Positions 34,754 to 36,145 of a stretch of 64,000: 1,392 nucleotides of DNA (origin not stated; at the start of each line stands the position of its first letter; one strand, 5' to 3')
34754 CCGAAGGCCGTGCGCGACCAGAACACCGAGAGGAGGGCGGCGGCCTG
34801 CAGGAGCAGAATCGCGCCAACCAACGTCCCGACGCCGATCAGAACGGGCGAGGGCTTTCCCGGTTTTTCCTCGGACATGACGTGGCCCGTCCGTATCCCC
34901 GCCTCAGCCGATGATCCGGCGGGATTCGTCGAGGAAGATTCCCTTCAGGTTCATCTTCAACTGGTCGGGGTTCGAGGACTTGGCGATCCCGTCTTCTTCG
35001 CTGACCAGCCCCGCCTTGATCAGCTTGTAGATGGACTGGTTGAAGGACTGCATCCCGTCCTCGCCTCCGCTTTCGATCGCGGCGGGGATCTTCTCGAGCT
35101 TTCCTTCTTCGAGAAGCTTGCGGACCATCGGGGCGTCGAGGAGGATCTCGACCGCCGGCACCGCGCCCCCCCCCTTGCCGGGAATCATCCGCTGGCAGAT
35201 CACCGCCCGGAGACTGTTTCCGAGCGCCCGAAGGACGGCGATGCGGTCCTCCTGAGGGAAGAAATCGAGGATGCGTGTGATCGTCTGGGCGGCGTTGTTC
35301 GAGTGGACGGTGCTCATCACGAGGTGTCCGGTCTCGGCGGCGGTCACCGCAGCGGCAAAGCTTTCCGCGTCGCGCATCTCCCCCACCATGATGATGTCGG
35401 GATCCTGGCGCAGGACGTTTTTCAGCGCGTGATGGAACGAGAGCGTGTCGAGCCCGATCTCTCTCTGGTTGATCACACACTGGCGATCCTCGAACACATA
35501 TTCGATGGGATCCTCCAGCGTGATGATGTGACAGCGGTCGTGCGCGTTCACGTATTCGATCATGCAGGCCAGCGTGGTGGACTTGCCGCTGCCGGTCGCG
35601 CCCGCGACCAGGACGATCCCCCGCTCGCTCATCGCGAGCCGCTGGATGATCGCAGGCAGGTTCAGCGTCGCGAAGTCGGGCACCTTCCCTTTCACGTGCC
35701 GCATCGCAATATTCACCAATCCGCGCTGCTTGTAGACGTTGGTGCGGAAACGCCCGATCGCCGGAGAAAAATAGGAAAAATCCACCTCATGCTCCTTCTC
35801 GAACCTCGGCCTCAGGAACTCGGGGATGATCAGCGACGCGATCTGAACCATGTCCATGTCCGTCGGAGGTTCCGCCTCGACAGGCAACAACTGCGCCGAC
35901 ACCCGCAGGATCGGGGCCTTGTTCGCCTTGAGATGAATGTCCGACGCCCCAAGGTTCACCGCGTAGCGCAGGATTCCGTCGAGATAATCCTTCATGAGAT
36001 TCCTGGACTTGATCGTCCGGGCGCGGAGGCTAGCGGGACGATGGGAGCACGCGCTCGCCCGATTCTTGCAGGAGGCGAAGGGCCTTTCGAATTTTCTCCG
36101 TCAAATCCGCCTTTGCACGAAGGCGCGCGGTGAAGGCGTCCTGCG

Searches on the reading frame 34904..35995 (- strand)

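Call 45: search_protein_families(library=pfam, proteins=[window:34904-35995:-])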
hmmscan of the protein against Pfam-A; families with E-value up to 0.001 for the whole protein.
window:34904-35995:- (363 aa): 4 families
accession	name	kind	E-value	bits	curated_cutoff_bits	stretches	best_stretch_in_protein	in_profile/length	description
PF00437.27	T2SSE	-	1.5e-48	165.8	24.9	1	116-272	133-279/370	Type II/IV secretion system protein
PF13191.12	AAA_16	-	0.00019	22.4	32.6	1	116-167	15-63/167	AAA ATPase domain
PF13555.12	AAA_29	-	0.00072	19.7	27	0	119-142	16-39/61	P-loop containing region of AAA domain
PF01580.24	FtsK_SpoIIIE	-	0.00076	19.4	24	0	126-146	40-60/221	FtsK/SpoIIIE family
